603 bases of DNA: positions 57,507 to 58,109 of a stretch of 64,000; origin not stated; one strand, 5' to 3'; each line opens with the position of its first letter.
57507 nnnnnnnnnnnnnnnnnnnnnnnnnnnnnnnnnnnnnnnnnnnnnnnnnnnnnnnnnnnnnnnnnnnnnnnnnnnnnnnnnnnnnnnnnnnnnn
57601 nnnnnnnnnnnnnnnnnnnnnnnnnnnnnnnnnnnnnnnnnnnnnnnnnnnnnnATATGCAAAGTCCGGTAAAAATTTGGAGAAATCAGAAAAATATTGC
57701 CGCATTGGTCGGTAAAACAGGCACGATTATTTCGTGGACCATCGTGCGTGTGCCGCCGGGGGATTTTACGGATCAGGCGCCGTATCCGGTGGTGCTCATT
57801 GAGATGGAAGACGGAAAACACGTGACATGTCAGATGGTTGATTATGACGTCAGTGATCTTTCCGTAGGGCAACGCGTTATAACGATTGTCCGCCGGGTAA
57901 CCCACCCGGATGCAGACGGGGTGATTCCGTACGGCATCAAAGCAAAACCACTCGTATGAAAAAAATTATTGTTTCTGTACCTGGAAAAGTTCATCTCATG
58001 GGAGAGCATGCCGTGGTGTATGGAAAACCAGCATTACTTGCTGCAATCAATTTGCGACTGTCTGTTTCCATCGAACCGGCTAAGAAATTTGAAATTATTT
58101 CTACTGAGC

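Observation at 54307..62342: Archaeal-type mevalonate pathway operon in a bacterium, with HMGCS-thiolase-DUF35 triad and two MVK-like kinases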

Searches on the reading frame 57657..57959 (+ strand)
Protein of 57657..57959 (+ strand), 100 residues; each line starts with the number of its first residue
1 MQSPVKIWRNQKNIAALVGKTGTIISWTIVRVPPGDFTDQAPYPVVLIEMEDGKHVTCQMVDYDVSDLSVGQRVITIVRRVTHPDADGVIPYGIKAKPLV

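Call 3: search_protein_families(library=pfam, proteins=[window:57657-57959:+], max_evalue=0.01)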
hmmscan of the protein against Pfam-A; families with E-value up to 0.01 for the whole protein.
window:57657-57959:+ (100 aa): 1 family
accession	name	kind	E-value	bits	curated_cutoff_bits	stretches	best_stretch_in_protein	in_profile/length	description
PF01796.24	OB_ChsH2_C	-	2.6e-14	53.3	27.1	1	18-74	4-60/65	ChsH2, C-terminal OB-fold domain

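Call 4: search_protein_families(library=ncbifam, proteins=[window:57657-57959:+], max_evalue=0.01)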
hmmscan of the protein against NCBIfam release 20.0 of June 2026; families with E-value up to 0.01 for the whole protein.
window:57657-57959:+ (100 aa): 0 families

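Call 55: search_solved_structures(query=window:57657-57959:+, max_evalue=1, show_alignments=3)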
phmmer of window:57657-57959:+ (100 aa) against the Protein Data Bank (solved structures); distinct sequences matched with E-value up to 1: 4.
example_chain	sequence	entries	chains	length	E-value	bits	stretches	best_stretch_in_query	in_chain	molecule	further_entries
6esq_E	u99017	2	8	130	2.7e-13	53.1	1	19-99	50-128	Pfam DUF35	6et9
9myr_B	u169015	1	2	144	5.2e-05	26.5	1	18-76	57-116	Acyl dehydratase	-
6ok1_B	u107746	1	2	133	0.14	15.5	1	20-75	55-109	ChsH2(DUF35)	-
9skh_E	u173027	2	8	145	0.48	13.8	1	37-81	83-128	2,4-diacetylphloroglucinol biosynthesis protein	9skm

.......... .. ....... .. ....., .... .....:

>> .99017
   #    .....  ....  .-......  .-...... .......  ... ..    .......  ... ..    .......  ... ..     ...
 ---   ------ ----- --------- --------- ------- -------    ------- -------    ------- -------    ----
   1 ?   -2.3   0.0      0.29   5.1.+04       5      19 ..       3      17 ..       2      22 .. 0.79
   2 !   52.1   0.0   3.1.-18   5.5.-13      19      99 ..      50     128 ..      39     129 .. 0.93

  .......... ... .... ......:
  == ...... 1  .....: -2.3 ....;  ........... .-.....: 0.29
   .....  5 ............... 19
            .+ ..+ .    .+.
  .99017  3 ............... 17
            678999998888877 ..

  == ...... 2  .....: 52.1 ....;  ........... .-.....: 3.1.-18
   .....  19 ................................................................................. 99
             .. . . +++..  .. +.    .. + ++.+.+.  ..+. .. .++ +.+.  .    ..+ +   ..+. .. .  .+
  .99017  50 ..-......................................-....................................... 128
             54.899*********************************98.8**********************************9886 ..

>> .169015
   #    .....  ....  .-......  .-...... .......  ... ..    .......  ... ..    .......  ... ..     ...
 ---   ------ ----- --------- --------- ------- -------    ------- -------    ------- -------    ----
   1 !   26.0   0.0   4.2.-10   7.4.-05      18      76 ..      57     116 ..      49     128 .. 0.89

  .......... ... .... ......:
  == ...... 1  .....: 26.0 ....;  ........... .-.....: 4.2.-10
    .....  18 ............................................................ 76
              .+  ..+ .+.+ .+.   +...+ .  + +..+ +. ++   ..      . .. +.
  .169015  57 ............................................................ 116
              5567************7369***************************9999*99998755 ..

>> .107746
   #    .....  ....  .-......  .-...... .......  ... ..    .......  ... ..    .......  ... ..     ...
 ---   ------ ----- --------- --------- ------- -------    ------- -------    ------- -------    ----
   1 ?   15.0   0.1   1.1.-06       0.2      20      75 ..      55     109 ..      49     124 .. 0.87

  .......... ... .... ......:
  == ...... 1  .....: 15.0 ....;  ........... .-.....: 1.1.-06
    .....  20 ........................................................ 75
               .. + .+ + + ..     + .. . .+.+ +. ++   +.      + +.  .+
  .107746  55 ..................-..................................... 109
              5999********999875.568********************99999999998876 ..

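Call 71: search_protein_families(library=ncbifam, proteins=[L092:6086-7036:+, L092:7033-8004:+], max_evalue=0.00001)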
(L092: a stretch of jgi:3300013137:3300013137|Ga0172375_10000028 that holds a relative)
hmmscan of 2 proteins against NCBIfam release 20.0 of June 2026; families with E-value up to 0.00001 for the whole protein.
L092:6086-7036:+ (316 aa): 9 families
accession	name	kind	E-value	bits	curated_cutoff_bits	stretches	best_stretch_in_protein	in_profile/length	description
TIGR00549.1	mevalon_kin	equivalog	3e-51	174.6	163.05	1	8-270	1-269/276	mevalonate kinase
NF003036.0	PRK03926.1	equivalog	1.5e-42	145.7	403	1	4-312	2-299/302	mevalonate kinase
TIGR01220.1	Pmev_kin_Gr_pos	equivalog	6.7e-18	64.9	165.7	1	90-282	118-333/358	phosphomevalonate kinase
NF040957.1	Arch_PMK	equivalog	2.2e-09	37.3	500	1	6-270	2-279/316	phosphomevalonate kinase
NF002288.1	PRK01212.1-4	equivalog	2.1e-08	33.5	194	1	68-270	68-259/303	homoserine kinase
NF003006.0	PRK03817.1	equivalog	2.4e-08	33.3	443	1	56-127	69-138/352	galactokinase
TIGR00191.1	thrB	equivalog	2.4e-08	33.2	168.25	1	41-132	46-134/304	homoserine kinase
TIGR01920.1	Shik_kin_archae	equivalog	1.5e-07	31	126.85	1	39-127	29-118/266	shikimate kinase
TIGR00131.1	gal_kin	equivalog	2.1e-06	26.9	226.65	0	68-181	102-214/388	galactokinase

L092:7033-8004:+ (323 aa): 14 families
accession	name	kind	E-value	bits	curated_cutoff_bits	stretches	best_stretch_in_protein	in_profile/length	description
TIGR00549.1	mevalon_kin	equivalog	7.1e-65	219.2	163.05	1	8-289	1-276/276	mevalonate kinase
NF003036.0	PRK03926.1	equivalog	9.2e-65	218.7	403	1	4-322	2-299/302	mevalonate kinase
TIGR01220.1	Pmev_kin_Gr_pos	equivalog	3.3e-24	85.6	165.7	2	5-168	2-178/358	phosphomevalonate kinase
NF040957.1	Arch_PMK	equivalog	3.7e-20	72.7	500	1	6-290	2-287/316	phosphomevalonate kinase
NF001816.0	PRK00555.1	equivalog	1.2e-18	67.3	509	2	222-306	255-340/363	galactokinase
TIGR00131.1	gal_kin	equivalog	2.7e-15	56.2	226.65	1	201-301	265-361/388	galactokinase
NF003472.0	PRK05101.1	equivalog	2.4e-13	49.8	499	1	212-304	261-358/382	galactokinase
NF003006.0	PRK03817.1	equivalog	6e-12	45.2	443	1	223-304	245-327/352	galactokinase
NF049969.1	GlMnHpPKinHddA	equivalog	3.5e-10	39.9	600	1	27-312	32-326/338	D-glycero-D-manno-heptose 7-phosphate kinase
NF003705.0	PRK05322.1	equivalog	1.4e-09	37.2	385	1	210-302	265-361/388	galactokinase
TIGR01920.1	Shik_kin_archae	equivalog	6.2e-08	32.3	126.85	1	65-310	40-264/266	shikimate kinase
NF009948.0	PRK13412.1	equivalog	7.9e-08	30.4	721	1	185-287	829-932/974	bifunctional fucokinase/fucose-1-phosphate guanylyltransferase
NF002288.1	PRK01212.1-4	equivalog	2.7e-07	29.9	194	1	79-303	61-279/303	homoserine kinase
TIGR01219.1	Pmev_kin_ERG8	equivalog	8.9e-06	24.9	376.95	0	105-173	153-235/456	phosphomevalonate kinase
